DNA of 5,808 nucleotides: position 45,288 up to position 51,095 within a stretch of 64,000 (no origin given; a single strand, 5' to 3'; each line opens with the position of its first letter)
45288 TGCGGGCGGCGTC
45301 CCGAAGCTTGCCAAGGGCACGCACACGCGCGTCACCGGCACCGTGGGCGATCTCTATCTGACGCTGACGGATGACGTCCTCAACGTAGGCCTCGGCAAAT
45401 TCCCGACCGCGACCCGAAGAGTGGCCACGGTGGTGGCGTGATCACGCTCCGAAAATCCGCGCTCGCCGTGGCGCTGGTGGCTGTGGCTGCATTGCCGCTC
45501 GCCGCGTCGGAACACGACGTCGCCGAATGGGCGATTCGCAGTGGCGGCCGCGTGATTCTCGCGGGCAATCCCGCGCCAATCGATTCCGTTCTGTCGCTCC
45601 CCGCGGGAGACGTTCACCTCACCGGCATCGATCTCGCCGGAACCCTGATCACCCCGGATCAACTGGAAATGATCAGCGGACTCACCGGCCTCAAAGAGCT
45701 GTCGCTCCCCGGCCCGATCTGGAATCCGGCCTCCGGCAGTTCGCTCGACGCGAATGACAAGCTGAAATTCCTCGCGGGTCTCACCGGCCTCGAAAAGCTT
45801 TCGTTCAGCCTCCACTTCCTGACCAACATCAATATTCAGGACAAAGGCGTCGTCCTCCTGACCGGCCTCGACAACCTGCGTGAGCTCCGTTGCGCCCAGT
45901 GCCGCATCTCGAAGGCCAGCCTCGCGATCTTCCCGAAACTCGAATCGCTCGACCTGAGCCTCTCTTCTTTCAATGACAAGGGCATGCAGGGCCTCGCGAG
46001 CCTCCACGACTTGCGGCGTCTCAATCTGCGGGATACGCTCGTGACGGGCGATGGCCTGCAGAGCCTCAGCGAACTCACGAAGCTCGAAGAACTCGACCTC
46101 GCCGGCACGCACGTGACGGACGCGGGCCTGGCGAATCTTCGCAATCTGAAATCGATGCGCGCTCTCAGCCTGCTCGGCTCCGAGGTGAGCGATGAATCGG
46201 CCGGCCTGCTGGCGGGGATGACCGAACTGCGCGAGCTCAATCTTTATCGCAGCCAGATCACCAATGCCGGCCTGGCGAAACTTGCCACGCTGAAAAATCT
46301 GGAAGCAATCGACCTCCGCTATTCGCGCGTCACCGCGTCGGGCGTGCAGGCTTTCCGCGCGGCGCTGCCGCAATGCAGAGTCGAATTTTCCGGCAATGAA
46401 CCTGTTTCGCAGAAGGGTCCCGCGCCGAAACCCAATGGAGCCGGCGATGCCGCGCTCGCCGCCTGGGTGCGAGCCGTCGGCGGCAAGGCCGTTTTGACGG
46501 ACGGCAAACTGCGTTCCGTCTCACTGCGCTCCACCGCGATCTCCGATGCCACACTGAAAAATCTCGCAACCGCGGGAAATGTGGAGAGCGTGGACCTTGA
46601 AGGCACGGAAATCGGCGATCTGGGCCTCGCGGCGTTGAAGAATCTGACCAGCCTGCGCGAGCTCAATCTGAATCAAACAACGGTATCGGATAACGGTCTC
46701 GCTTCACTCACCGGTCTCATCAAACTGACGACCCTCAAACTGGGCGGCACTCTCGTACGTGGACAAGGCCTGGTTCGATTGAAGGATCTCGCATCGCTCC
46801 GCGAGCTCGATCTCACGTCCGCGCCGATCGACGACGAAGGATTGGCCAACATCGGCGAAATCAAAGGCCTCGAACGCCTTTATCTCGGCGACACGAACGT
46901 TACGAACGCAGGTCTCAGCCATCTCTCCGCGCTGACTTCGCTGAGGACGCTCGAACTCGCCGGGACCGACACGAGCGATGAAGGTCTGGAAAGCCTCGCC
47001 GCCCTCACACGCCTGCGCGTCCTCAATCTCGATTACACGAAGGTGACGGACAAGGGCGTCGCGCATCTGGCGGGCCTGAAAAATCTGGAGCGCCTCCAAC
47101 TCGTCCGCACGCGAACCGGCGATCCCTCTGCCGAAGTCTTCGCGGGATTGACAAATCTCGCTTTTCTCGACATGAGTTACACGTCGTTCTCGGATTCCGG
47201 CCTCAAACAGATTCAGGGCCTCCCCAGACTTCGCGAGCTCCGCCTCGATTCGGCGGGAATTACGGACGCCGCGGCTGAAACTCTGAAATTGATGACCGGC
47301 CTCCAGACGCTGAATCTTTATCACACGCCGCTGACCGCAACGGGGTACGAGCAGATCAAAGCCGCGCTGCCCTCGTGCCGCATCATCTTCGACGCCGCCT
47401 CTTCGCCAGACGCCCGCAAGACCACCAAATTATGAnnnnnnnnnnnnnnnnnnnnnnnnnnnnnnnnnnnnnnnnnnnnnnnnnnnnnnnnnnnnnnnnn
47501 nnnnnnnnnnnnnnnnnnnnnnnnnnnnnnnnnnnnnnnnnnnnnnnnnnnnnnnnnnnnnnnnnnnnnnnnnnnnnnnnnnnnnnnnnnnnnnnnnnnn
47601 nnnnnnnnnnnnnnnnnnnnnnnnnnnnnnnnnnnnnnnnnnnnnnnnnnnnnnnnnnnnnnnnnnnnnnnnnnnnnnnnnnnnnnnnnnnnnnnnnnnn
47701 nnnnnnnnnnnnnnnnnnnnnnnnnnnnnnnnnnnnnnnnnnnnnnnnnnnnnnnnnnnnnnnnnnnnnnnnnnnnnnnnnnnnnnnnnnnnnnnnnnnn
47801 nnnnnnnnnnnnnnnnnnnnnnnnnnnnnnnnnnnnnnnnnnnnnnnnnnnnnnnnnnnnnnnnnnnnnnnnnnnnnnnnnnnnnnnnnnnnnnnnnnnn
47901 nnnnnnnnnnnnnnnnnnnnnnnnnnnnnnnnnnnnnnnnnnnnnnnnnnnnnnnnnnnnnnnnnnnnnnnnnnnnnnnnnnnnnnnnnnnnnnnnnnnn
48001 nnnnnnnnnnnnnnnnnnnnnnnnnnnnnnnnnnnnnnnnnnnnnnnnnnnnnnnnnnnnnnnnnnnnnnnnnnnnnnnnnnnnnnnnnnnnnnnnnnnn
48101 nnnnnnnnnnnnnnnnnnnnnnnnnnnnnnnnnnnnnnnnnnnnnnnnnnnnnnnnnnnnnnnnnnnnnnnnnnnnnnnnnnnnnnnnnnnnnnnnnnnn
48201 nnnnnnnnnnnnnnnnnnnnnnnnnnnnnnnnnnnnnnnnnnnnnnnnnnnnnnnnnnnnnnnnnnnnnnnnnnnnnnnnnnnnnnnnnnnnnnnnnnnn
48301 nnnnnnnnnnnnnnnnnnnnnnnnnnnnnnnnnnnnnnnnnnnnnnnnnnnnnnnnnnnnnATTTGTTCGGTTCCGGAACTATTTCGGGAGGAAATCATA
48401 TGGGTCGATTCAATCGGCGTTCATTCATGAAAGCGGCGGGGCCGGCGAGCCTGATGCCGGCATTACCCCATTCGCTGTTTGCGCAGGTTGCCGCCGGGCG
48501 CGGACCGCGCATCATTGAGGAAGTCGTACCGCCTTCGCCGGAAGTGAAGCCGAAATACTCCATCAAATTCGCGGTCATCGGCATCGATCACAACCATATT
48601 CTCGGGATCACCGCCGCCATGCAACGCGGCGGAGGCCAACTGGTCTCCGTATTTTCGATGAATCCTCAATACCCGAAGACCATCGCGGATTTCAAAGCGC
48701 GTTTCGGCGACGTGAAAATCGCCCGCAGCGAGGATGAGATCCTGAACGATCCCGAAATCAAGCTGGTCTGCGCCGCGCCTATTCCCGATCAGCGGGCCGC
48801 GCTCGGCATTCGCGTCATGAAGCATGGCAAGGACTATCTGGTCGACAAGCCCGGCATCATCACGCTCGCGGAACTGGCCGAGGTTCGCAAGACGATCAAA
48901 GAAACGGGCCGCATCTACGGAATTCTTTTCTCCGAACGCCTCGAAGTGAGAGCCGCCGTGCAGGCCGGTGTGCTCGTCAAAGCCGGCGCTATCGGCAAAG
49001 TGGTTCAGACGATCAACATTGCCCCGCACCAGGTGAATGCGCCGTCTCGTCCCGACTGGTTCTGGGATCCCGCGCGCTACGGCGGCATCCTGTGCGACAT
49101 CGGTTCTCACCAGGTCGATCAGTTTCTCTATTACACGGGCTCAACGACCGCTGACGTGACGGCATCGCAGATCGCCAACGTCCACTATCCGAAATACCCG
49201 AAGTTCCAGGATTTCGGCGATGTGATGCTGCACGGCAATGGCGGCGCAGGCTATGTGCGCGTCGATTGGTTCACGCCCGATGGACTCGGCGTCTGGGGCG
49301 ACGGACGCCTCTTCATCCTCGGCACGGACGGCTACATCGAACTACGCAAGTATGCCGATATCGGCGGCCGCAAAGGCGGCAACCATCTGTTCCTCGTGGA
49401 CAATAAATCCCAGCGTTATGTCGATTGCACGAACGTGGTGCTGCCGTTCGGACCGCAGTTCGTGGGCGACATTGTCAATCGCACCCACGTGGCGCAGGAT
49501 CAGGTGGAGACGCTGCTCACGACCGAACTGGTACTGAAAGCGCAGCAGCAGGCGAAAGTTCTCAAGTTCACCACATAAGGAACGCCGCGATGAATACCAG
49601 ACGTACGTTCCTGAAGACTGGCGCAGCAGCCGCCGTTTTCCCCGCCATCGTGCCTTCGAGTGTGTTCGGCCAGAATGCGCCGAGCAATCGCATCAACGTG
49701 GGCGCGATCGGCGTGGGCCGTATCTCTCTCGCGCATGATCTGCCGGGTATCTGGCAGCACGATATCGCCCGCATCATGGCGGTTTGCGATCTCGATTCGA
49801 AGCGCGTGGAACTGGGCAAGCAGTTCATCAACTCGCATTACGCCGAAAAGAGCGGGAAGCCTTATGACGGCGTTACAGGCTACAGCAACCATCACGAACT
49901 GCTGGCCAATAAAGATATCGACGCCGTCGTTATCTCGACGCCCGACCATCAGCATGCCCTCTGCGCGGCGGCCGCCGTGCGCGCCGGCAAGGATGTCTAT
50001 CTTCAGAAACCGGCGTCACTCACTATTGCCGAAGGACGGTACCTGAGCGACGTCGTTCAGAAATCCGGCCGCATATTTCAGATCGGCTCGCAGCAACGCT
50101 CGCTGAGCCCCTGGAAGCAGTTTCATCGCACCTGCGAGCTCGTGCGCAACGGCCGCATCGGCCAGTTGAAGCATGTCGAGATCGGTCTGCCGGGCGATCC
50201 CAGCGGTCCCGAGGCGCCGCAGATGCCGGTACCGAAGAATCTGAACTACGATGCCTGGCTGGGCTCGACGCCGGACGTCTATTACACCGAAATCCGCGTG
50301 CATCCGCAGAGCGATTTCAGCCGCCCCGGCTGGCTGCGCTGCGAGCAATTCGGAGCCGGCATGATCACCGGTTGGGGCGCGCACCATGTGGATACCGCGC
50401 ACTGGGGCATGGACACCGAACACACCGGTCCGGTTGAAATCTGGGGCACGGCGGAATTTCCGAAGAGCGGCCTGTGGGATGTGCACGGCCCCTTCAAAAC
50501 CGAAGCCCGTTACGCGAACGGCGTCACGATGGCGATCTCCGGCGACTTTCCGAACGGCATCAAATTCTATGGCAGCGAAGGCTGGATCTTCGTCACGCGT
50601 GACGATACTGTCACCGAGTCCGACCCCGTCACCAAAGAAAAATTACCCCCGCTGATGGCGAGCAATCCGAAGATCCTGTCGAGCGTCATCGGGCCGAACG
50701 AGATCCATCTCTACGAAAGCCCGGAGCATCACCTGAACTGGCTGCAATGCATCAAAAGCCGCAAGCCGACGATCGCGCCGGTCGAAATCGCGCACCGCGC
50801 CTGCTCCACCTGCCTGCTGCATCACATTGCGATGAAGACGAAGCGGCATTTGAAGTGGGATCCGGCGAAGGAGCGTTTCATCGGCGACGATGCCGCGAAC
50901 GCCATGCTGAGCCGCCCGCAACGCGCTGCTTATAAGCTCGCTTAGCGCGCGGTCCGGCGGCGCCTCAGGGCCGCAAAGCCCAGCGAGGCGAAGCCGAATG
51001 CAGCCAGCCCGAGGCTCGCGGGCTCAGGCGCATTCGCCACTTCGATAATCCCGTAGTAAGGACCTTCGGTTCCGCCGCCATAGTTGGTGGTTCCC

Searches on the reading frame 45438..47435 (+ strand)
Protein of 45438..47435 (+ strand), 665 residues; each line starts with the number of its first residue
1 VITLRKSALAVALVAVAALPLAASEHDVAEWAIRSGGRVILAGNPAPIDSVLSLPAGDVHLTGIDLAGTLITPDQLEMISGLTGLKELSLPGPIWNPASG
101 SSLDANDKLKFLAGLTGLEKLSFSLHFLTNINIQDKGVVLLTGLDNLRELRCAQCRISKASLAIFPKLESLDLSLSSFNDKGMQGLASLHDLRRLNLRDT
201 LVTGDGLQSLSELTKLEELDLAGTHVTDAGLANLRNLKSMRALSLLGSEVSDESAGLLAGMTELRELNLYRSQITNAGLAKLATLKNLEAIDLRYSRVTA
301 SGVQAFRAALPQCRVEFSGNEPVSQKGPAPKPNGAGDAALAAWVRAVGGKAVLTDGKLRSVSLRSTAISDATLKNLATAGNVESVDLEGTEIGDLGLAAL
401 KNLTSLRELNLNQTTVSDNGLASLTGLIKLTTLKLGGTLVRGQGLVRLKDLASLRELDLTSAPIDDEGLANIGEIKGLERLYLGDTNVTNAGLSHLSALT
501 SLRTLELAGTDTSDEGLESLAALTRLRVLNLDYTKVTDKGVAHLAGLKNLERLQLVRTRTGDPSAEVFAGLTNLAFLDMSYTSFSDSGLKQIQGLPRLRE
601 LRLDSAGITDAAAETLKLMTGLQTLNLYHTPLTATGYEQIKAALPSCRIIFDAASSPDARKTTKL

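Call 5: search_protein_families(library=pfam, proteins=[window:45438-47435:+], max_evalue=0.01)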
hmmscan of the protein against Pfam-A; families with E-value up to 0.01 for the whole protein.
window:45438-47435:+ (665 aa): 9 families
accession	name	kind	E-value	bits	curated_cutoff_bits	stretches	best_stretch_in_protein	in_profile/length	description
PF12799.13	LRR_4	-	8.2e-35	118.5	27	4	146-176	2-31/44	Leucine Rich repeats (2 copies)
PF13516.12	LRR_6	-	4.8e-29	98.5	23.4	0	453-472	4-23/24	Leucine Rich repeat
PF13855.12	LRR_8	-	1e-25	89.7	27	6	549-604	2-57/61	Leucine rich repeat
PF23598.1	LRR_14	-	9.9e-22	77.6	40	3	398-559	16-175/353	Leucine-rich repeat region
PF24758.1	LRR_At5g56370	-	2.2e-13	50.8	27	1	445-531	4-93/227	FBD-associated F-box protein At5g56370, LRR repeats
PF25013.1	LRR_Zer-1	-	7.4e-09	36.3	27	0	162-224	4-64/137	Zer-1-like, Leucine-rich repeats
PF00560.39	LRR_1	-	2e-08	33.2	20.6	0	215-237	1-23/23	Leucine Rich Repeat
PF23952.1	LRR_EndoS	-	0.00014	22.5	27.9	0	195-293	28-113/116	Endo-beta-N-acetylglucosaminidase EndoS LRR domain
PF03120.22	DNA_ligase_OB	-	0.0018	18.6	32.9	0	213-239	20-46/79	NAD-dependent DNA ligase OB-fold domain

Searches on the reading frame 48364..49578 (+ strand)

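Call 48: search_protein_families(library=pfam, proteins=[window:48364-49578:+], max_evalue=0.001)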
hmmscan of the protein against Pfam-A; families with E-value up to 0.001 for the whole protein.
window:48364-49578:+ (404 aa): 3 families
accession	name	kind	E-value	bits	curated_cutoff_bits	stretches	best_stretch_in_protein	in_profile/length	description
PF22725.1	GFO_IDH_MocA_C3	-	1.7e-16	60.8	27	1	203-326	6-124/124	GFO/IDH/MocA C-terminal domain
PF01408.29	GFO_IDH_MocA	-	3.1e-09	38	24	1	67-186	1-117/120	Oxidoreductase family, NAD-binding Rossmann fold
PF02894.22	GFO_IDH_MocA_C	-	9.8e-06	25.9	22.9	1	204-349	3-153/218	Oxidoreductase family, C-terminal alpha/beta domain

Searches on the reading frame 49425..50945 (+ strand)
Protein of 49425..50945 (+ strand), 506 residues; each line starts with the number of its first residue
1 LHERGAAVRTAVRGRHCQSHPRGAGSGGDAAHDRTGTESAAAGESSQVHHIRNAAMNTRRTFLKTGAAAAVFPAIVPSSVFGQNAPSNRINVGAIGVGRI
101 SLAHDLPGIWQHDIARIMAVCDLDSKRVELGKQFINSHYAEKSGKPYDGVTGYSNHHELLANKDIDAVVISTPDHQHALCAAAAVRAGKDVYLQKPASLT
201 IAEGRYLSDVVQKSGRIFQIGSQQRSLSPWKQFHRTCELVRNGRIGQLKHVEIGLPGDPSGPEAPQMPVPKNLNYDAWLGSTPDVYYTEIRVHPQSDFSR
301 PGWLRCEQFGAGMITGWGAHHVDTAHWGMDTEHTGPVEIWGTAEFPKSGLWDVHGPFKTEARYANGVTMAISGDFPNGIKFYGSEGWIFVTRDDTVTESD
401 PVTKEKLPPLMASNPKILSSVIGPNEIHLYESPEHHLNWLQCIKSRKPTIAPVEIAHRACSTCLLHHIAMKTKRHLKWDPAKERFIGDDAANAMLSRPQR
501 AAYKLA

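Call 48: search_protein_families(library=pfam, proteins=[window:49425-50945:+], max_evalue=0.001)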
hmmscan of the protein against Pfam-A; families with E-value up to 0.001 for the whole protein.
window:49425-50945:+ (506 aa): 3 families
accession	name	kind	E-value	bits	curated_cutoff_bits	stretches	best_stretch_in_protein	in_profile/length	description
PF19051.5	GFO_IDH_MocA_C2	-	4.2e-20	72.8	23.3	1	265-504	44-253/254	Oxidoreductase family, C-terminal alpha/beta domain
PF01408.29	GFO_IDH_MocA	-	2.7e-16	60.8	24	1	90-221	1-119/120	Oxidoreductase family, NAD-binding Rossmann fold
PF22725.1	GFO_IDH_MocA_C3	-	2.6e-05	24.7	27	0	291-374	22-103/124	GFO/IDH/MocA C-terminal domain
